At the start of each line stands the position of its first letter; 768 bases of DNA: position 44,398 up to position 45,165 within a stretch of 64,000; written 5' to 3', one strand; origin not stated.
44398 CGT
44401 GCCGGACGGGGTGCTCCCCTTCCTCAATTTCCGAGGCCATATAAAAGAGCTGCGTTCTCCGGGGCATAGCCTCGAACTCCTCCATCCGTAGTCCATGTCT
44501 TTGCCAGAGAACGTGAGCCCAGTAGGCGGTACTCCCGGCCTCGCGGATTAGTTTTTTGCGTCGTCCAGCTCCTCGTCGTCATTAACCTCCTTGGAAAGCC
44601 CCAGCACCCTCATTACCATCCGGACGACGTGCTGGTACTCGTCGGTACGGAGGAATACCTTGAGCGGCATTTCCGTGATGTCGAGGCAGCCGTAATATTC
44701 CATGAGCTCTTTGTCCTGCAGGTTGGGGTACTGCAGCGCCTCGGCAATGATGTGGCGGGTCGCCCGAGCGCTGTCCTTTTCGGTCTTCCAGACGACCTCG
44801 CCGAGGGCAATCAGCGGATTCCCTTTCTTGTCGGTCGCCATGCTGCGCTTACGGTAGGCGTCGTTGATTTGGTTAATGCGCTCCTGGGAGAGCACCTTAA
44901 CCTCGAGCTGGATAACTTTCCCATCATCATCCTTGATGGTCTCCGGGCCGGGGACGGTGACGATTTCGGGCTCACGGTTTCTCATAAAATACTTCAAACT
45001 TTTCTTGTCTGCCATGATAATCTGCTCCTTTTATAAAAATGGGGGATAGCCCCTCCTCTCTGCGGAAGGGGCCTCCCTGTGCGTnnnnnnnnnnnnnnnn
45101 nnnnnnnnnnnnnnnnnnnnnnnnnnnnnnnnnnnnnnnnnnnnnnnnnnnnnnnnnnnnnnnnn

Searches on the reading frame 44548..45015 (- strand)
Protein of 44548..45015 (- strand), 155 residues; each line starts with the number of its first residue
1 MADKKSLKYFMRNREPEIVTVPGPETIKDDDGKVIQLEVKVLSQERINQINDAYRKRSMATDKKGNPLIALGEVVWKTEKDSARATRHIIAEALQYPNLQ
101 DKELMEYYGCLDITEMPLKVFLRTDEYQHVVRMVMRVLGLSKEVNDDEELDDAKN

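Call 5: search_protein_families(library=pfam, proteins=[window:44548-45015:-], max_evalue=0.01)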
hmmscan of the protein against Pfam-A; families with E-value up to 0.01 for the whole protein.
window:44548-45015:- (155 aa): 1 family
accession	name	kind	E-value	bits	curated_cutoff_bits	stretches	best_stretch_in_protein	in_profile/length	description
PF08890.17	Phage_TAC_5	-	3.7e-15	56.5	27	1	9-149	3-132/135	Phage XkdN-like tail assembly chaperone protein, TAC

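Call 6: search_protein_families(library=phrogs, proteins=[window:44548-45015:-], max_evalue=0.001)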
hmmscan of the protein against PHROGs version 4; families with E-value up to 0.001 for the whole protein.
window:44548-45015:- (155 aa): 2 families
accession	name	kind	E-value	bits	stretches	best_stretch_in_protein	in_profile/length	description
phrog_389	-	tail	2e-16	61.2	1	3-155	12-151/151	tail protein XkdN-like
phrog_4976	-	tail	4.9e-08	34.3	1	62-155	50-129/129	tail assembly chaperone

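Call 18: find_homologous_proteins(query=P0001, max_evalue=0.001)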
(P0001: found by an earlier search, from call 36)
Query P0001 (130 aa): 8 proteins with E <= 0.001 among 62 candidates.
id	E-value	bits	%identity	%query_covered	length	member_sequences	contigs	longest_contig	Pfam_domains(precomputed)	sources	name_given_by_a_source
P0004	1.6e-70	253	96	100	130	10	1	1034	-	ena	-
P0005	4.2e-38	148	57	97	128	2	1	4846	-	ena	-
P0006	7.1e-38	148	66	84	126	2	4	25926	-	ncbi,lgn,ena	-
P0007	3.1e-33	133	52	97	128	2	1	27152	-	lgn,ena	-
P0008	3.6e-32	129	52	100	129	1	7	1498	-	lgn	-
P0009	3.2e-28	116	47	98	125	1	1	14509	-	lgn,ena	-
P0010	2.7e-26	110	52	94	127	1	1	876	-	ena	-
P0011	5.6e-17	80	45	82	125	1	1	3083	-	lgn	-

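Call 19: find_related_loci(query=P0001, collection=viral_contigs, flank=4000)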
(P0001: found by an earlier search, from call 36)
Query P0001 (130 aa) in viral_contigs; peptide patterns used: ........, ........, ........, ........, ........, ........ (x = any residue, [..] = any of these).
12 stretches matched a pattern, but none encodes a relative of the query by tblastn (E <= 1e-3).

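Call 21: find_encoding_contigs(protein=P0006, flank=5000, max_places=6)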
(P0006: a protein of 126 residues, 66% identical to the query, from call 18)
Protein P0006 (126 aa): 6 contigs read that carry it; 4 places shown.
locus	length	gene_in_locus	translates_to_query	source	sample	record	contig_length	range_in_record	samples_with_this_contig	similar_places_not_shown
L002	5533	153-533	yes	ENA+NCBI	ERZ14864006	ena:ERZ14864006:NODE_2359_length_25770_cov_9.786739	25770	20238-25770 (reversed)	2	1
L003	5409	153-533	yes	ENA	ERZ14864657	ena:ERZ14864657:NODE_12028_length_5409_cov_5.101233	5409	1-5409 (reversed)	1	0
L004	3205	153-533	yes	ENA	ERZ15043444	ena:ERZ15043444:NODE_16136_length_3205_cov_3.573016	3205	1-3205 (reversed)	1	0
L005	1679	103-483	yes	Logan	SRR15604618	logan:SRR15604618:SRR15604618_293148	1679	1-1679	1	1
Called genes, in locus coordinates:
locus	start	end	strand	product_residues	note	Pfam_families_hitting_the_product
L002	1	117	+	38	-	?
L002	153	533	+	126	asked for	-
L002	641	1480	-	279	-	-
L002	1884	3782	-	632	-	PF00672:HAMP, PF00512:HisKA, PF02518:HATPase_c, PF13589:HATPase_c_3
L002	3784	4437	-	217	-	PF00072:Response_reg, PF00486:Trans_reg_C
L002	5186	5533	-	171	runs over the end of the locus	PF00293:NUDIX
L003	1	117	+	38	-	?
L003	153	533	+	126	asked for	-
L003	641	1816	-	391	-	-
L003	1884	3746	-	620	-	PF00672:HAMP, PF00512:HisKA, PF02518:HATPase_c, PF13589:HATPase_c_3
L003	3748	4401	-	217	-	PF00072:Response_reg, PF00486:Trans_reg_C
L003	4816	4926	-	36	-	-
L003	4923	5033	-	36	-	-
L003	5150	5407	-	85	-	?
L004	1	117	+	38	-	?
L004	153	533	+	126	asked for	-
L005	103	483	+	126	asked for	-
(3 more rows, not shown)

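Call 22: find_encoding_contigs(protein=P0007, flank=5000, max_places=6)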
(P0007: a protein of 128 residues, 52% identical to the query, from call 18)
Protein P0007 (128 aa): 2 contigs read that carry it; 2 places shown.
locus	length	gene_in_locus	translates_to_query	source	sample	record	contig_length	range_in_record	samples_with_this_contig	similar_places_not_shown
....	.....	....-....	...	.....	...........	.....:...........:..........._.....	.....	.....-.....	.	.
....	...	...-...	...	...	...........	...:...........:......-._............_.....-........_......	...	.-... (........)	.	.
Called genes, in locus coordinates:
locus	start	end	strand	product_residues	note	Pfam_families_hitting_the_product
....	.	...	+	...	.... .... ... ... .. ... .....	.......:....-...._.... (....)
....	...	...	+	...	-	-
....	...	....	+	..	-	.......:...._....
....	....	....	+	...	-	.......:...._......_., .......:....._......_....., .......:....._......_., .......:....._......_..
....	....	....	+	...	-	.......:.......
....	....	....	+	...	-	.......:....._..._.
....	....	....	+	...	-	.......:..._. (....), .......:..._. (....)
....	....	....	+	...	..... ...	-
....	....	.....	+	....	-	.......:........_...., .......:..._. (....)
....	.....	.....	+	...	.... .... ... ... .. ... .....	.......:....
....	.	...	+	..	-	?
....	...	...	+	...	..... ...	-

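Call 29: find_encoding_contigs(protein=P0005, flank=5000, max_places=6)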
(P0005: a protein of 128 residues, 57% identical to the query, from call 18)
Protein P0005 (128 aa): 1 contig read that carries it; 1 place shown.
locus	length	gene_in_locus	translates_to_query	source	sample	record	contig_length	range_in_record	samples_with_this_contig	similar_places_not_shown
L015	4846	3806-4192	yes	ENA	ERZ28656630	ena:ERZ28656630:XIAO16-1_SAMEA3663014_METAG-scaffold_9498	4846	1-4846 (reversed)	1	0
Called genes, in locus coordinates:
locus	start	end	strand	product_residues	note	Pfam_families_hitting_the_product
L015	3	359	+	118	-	?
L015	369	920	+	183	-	-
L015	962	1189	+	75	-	PF26160:YqzN_YkzM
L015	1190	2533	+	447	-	PF22671:Gp18_domIII_N, PF17481:Phage_sheath_domII, PF04984:Phage_sheath_1, PF17482:Phage_sheath_1C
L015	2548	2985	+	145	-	PF09393:DUF2001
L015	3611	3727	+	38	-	-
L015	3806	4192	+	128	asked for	-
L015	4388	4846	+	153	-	?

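Call 30: find_encoding_contigs(protein=P0009, flank=6000, max_places=6)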
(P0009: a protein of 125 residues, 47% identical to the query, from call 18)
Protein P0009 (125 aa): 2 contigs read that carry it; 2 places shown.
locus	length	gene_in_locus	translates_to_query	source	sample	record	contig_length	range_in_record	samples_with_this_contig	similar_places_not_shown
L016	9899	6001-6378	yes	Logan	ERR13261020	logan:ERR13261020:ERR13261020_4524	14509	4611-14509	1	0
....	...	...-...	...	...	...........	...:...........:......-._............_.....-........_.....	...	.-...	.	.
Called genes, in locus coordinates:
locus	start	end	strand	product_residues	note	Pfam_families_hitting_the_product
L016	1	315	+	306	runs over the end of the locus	-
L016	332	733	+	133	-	PF02037:SAP (faint)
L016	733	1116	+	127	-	PF11436:DUF3199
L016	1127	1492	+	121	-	PF12206:DUF3599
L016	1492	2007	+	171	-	PF04883:HK97-gp10_like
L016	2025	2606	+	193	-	-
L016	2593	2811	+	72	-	PF26160:YqzN_YkzM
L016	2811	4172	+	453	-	PF22671:Gp18_domIII_N (weak), PF17481:Phage_sheath_domII, PF04984:Phage_sheath_1, PF17482:Phage_sheath_1C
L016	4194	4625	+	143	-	PF09393:DUF2001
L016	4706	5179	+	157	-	PF08890:Phage_TAC_5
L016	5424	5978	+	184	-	-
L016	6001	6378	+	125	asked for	-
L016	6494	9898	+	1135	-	?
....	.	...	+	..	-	?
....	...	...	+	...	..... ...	-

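Call 36: list_cluster_members(proteins=[P0001, P0004, P0003, window:44548-45015:-])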
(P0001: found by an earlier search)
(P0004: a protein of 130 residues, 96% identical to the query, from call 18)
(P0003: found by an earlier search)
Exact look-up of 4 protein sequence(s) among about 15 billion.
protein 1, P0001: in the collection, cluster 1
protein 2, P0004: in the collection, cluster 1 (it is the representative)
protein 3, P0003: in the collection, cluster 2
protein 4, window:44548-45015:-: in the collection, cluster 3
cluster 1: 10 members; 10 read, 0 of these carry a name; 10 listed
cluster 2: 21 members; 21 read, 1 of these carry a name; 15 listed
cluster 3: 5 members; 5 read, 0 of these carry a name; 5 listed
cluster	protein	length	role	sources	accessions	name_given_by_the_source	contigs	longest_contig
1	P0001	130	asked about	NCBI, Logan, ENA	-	-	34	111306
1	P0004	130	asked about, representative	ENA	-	-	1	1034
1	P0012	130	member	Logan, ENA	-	-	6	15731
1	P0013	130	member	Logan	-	-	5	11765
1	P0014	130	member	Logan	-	-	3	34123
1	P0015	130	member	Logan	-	-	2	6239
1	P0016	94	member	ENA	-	-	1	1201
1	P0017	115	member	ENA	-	-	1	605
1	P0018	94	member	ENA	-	-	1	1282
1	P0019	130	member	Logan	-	-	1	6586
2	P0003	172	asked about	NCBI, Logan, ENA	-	-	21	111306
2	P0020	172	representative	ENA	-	-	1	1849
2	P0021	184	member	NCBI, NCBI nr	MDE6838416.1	MAG: HNH endonuclease, partial [Acutalibacter sp.] | HNH endonuclease [Acutalibacter sp.]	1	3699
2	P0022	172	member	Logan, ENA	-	-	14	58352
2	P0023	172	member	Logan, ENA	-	-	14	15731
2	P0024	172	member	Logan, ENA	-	-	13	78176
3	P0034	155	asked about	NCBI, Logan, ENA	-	-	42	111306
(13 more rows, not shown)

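Call 37: find_encoding_contigs(protein=P0001, flank=1500, max_places=10)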
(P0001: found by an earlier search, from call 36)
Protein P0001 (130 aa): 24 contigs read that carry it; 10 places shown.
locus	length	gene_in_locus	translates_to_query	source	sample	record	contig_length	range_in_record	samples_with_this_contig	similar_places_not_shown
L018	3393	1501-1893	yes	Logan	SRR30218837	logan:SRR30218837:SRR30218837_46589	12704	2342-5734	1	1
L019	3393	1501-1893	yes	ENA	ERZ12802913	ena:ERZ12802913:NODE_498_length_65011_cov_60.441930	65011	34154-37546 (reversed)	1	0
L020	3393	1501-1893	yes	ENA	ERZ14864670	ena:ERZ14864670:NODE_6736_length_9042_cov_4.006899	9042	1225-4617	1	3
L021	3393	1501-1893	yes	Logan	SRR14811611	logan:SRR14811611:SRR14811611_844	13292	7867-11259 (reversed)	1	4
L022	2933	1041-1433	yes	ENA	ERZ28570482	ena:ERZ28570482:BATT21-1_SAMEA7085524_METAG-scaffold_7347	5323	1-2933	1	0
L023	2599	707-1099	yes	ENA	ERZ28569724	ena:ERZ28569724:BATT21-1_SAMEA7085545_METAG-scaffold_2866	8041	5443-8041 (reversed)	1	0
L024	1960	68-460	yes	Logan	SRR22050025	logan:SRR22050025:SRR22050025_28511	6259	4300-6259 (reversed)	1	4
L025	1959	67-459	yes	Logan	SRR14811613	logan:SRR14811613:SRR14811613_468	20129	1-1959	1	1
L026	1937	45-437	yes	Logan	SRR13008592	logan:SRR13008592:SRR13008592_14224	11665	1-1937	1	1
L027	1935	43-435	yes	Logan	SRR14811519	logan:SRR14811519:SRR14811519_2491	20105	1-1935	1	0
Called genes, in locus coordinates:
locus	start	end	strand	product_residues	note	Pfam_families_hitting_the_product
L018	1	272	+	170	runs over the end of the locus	PF04984:Phage_sheath_1, PF17482:Phage_sheath_1C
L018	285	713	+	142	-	PF09393:DUF2001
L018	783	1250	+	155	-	PF08890:Phage_TAC_5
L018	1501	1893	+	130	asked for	-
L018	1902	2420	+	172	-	PF07463:NUMOD4, PF13392:HNH_3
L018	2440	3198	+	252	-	-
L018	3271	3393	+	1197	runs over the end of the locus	PF10145:PhageMin_Tail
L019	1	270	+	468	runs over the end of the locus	PF22671:Gp18_domIII_N, PF17481:Phage_sheath_domII, PF04984:Phage_sheath_1, PF17482:Phage_sheath_1C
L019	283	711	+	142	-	PF09393:DUF2001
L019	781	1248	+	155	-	PF08890:Phage_TAC_5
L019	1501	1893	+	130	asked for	-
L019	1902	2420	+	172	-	PF07463:NUMOD4, PF13392:HNH_3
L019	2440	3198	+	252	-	-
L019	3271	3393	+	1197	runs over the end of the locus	PF10145:PhageMin_Tail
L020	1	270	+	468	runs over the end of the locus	PF22671:Gp18_domIII_N (weak), PF17481:Phage_sheath_domII, PF04984:Phage_sheath_1, PF17482:Phage_sheath_1C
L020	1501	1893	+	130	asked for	-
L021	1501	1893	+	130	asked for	-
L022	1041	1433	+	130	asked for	-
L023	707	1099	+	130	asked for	-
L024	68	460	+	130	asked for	-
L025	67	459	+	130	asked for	-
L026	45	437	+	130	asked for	-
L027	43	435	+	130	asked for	-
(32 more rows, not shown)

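Call 38: find_encoding_contigs(protein=P0012, flank=1500, max_places=10)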
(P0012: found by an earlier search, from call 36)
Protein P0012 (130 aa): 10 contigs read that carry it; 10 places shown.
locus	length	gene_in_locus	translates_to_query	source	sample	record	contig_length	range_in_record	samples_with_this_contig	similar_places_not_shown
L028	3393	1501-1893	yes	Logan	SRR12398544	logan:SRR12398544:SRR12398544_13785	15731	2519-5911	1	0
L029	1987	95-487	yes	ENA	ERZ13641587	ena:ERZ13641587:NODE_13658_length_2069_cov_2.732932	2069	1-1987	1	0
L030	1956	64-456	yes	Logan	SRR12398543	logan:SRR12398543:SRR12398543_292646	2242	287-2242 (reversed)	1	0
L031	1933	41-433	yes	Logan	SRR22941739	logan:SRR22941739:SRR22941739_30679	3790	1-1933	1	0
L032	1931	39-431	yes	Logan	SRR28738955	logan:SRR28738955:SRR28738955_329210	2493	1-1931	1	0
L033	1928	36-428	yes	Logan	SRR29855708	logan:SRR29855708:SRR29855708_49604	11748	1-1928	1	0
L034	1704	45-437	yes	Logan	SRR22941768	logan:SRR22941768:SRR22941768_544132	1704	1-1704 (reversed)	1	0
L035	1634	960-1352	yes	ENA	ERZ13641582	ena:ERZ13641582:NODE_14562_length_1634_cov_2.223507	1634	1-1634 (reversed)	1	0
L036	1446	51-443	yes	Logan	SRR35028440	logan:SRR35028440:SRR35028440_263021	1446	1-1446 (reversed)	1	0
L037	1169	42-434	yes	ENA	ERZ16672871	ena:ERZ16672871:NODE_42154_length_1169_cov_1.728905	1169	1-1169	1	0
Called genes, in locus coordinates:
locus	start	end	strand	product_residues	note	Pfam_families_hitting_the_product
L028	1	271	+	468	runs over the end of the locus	PF22671:Gp18_domIII_N, PF17481:Phage_sheath_domII, PF04984:Phage_sheath_1, PF17482:Phage_sheath_1C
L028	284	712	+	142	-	PF09393:DUF2001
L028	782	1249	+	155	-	PF08890:Phage_TAC_5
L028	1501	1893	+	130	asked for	-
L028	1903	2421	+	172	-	PF07463:NUMOD4, PF13392:HNH_3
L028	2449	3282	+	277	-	-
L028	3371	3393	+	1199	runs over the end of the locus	PF10145:PhageMin_Tail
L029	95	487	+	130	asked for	-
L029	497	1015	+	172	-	PF07463:NUMOD4, PF13392:HNH_3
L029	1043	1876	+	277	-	-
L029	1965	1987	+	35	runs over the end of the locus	?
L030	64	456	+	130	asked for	-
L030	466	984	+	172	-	PF07463:NUMOD4, PF13392:HNH_3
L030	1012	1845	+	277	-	-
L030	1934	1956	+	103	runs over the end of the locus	?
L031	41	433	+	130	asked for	-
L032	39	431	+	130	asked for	-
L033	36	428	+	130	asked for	-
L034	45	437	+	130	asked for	-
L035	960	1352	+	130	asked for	-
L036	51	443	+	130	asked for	-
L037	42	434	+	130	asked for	-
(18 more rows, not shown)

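Call 39: find_encoding_contigs(protein=P0013, flank=1500, max_places=10)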
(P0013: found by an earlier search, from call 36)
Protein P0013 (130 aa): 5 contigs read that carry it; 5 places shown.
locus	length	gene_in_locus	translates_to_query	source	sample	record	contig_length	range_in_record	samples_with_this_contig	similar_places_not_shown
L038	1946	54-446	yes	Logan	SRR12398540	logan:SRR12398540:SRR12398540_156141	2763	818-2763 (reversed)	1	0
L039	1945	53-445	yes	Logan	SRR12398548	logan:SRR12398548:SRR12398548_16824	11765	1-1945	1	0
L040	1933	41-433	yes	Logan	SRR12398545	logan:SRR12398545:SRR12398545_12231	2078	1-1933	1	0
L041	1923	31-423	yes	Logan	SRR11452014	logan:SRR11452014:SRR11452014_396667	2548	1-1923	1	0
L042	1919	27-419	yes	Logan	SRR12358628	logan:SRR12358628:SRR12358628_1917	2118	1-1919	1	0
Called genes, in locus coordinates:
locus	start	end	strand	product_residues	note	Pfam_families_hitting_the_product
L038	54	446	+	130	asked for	-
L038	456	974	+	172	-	PF07463:NUMOD4, PF13392:HNH_3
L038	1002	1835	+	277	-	-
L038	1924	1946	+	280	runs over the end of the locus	?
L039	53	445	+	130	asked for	-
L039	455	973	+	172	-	PF07463:NUMOD4, PF13392:HNH_3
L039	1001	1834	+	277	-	-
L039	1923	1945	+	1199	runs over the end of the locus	PF10145:PhageMin_Tail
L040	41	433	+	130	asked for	-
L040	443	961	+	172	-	PF07463:NUMOD4, PF13392:HNH_3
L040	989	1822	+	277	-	-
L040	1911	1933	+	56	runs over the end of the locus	?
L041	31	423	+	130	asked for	-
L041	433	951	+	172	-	PF07463:NUMOD4, PF13392:HNH_3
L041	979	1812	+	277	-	-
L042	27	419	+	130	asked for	-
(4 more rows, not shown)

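Call 41: find_encoding_contigs(protein=P0034, flank=1200, max_places=10)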
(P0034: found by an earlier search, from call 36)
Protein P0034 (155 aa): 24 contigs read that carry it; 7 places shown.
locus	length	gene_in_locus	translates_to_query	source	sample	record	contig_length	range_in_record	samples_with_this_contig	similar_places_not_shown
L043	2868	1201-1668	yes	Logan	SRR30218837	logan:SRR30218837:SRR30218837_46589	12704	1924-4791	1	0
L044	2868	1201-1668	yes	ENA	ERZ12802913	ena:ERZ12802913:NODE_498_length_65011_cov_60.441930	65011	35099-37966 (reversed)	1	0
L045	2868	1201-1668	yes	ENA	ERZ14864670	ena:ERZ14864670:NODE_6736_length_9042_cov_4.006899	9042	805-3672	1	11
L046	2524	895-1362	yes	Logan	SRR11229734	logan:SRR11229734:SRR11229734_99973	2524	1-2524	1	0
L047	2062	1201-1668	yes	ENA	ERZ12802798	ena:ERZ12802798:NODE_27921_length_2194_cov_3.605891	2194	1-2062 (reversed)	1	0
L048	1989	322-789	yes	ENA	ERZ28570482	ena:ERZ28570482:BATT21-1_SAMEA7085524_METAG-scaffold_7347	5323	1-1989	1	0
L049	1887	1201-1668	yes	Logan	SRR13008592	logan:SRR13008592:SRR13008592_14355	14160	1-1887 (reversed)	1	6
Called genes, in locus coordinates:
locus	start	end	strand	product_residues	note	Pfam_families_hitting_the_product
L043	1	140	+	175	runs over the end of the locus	PF04883:HK97-gp10_like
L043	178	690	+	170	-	PF04984:Phage_sheath_1, PF17482:Phage_sheath_1C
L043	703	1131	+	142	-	PF09393:DUF2001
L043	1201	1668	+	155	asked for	PF08890:Phage_TAC_5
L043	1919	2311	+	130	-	-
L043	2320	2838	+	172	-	PF07463:NUMOD4, PF13392:HNH_3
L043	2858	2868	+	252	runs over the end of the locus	-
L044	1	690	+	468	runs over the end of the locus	PF22671:Gp18_domIII_N, PF17481:Phage_sheath_domII, PF04984:Phage_sheath_1, PF17482:Phage_sheath_1C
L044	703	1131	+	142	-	PF09393:DUF2001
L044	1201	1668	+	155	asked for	PF08890:Phage_TAC_5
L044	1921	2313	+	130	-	-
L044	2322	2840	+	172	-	PF07463:NUMOD4, PF13392:HNH_3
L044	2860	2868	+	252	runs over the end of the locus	-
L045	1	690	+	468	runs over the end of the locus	PF22671:Gp18_domIII_N (weak), PF17481:Phage_sheath_domII, PF04984:Phage_sheath_1, PF17482:Phage_sheath_1C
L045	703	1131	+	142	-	PF09393:DUF2001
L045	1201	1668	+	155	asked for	PF08890:Phage_TAC_5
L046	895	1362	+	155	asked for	PF08890:Phage_TAC_5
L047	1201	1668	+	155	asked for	PF08890:Phage_TAC_5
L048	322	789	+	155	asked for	PF08890:Phage_TAC_5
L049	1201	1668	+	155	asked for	PF08890:Phage_TAC_5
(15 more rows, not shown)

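Call 42: find_encoding_contigs(protein=P0014, flank=1500, max_places=10)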
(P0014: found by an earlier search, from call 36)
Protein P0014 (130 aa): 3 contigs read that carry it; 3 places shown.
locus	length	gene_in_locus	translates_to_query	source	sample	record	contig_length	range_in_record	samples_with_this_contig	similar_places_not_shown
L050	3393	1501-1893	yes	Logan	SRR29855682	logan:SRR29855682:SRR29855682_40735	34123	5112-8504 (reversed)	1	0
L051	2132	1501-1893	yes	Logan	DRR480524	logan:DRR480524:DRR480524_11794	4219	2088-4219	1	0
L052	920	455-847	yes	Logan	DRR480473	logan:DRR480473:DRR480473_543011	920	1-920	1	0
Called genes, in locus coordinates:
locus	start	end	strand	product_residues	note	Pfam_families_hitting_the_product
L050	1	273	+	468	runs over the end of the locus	PF22671:Gp18_domIII_N, PF17481:Phage_sheath_domII, PF04984:Phage_sheath_1, PF17482:Phage_sheath_1C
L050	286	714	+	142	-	PF09393:DUF2001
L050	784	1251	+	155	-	PF08890:Phage_TAC_5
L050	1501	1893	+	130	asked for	-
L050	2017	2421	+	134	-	PF13392:HNH_3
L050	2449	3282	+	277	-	-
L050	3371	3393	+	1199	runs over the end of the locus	PF10145:PhageMin_Tail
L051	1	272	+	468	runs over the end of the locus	PF22671:Gp18_domIII_N, PF17481:Phage_sheath_domII, PF04984:Phage_sheath_1, PF17482:Phage_sheath_1C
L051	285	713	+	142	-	PF09393:DUF2001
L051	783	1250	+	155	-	PF08890:Phage_TAC_5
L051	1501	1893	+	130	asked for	-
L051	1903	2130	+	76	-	?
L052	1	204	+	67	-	?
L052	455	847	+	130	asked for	-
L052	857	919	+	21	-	?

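Call 43: find_encoding_contigs(protein=P0019, flank=1500, max_places=10)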
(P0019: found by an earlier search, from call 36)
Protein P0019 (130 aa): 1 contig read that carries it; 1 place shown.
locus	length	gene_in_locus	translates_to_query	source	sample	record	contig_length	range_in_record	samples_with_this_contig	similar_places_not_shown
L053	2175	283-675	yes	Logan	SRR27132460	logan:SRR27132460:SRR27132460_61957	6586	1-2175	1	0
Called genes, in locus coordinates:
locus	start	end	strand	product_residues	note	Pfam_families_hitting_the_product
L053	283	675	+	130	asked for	-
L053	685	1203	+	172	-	PF07463:NUMOD4, PF13392:HNH_3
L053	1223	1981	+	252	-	PF02037:SAP (faint)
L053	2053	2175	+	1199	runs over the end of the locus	-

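Call 59: search_protein_representatives(protein=P0001)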
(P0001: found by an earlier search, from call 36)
Query: 130 residues. Proteins with E-value up to 0.001 (for the whole library): 228; up to 1e-10: 80; up to 1e-30: 1. The best 150 are listed.
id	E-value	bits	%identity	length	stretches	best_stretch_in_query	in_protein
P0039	4.2e-35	136.9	57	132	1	5-130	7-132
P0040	5.9e-30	120.3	100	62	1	69-130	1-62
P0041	2.8e-28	114.9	48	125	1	10-130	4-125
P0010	8.7e-27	110.1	51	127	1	9-129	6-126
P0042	5.9e-26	107.4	43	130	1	4-130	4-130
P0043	2.7e-24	102.1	46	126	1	10-130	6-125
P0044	3.3e-24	101.8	42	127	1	6-130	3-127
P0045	3.7e-24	101.6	52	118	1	17-130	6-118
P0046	5.3e-24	101.2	44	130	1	9-130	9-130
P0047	3.9e-22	95.1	45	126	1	5-130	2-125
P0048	5.6e-22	94.6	46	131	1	5-130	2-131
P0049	6.5e-22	94.4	47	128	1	15-130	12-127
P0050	1.4e-21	93.3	52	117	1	9-130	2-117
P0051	2.8e-21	92.4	40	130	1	5-130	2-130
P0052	1.1e-20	90.5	47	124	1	14-130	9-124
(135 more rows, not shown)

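Call 62: search_solved_structures(query=A1, max_evalue=1)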
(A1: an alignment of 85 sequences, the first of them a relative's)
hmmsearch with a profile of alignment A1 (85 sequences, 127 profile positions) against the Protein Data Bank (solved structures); distinct sequences matched with E-value up to 1: 21.
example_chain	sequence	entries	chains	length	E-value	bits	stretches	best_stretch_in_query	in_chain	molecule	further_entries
6all_A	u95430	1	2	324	0.0016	21.8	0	1-41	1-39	Fe(3+)-citrate-binding protein yfmC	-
3gn4_A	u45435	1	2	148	0.0048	20.2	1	47-125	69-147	Myosin-VI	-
7udl_A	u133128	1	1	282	0.017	18.5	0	6-76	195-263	Designed helical repeat protein (DHR) RPB_PLP1_R6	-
7udm_A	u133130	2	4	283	0.017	18.5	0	6-76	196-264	Designed helical repeat protein (DHR) RPB_PLP1_R6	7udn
2ld3_A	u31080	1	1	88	0.026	17.9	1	55-126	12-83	Myosin VI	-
6kww_M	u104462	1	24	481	0.11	15.8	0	41-83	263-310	ATP-dependent protease ATPase subunit HslU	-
4pho_A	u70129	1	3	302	0.2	15.1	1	20-64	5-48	Hemolysin E, chromosomal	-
5z6b_A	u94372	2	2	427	0.2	15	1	1-31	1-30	Putative ABC transporter substrate-binding protein YesO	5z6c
4pfb_A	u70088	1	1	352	0.37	14.2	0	14-65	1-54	C4-dicarboxylate-binding protein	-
4phq_A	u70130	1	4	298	0.38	14.1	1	20-64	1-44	Hemolysin E, chromosomal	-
5f4t_A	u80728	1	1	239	0.4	14.1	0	10-61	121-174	Izumo sperm-egg fusion protein 1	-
5f4e_A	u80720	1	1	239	0.4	14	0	10-61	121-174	Izumo sperm-egg fusion protein 1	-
1orj_A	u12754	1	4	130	0.43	13.9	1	29-125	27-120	flagellar protein FliS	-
5jk9_A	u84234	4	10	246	0.44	13.9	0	10-61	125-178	Izumo sperm-egg fusion protein 1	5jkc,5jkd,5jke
5f4v_A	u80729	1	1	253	0.47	13.8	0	10-61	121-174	Izumo sperm-egg fusion protein 1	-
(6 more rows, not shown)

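Call 63: search_protein_families(library=ncbifam, proteins=[P0001, P0003], max_evalue=0.1)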
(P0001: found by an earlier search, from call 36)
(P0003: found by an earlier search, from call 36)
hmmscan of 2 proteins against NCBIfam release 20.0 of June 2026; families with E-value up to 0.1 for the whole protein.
P0001 (130 aa): 4 families
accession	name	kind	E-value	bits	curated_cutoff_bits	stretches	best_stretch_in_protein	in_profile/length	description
NF045838.1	MG289_thiam_LP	equivalog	0.026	13.9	225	1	7-109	5-100/390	ABC transporter thiamine pyrophosphate-binding lipoprotein p37/Cypl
TIGR03302.1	OM_YfiO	subfamily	0.038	13.5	81.4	1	11-71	4-65/239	outer membrane protein assembly factor BamD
NF037950.1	spanin2_1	subfamily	0.06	13.7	100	1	2-99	2-99/130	bacteriophage spanin2 family protein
NF007709.0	PRK10404.1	equivalog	0.088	13.3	139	0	29-52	56-79/101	stress response protein ElaB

P0003 (172 aa): 0 families

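Call 64: search_protein_families(library=padloc, proteins=[P0001, P0003], max_evalue=0.1)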
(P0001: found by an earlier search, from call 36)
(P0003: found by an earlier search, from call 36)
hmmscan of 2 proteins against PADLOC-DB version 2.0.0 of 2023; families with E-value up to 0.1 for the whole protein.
P0001 (130 aa): 0 families

P0003 (172 aa): 2 families
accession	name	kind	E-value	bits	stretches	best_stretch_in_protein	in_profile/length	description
PDLC03687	HEase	-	2.2e-31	107.2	1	4-167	2-173/178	homing endonuclease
PDLC03672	HEase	-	0.0042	14.9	1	34-97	37-102/199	homing endonuclease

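Call 67: find_related_loci(query=A2, collection=genome_contigs, flank=3000)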
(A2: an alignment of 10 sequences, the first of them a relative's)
Query A2 (130 aa) in genome_contigs; peptide patterns used: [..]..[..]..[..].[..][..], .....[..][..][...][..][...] (x = any residue, [..] = any of these).
98 stretches matched a pattern; 2 encode a relative of the query (tblastn E <= 1e-3); 2 distinct loci.
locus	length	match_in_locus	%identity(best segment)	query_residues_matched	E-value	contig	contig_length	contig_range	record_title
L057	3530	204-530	66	22-130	2e-44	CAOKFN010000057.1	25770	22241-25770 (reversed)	MAG TPA_asm: uncultured bacterium isolate SRR15604618_bin.38_metawrap_v1.3_MAG genome assembly, contig: NODE.2359_length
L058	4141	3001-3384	55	4-130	6e-41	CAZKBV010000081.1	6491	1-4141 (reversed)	MAG TPA_asm: uncultured Oscillospiraceae bacterium isolate SRP222994_co1_176 genome assembly, contig: NODE_23994_length_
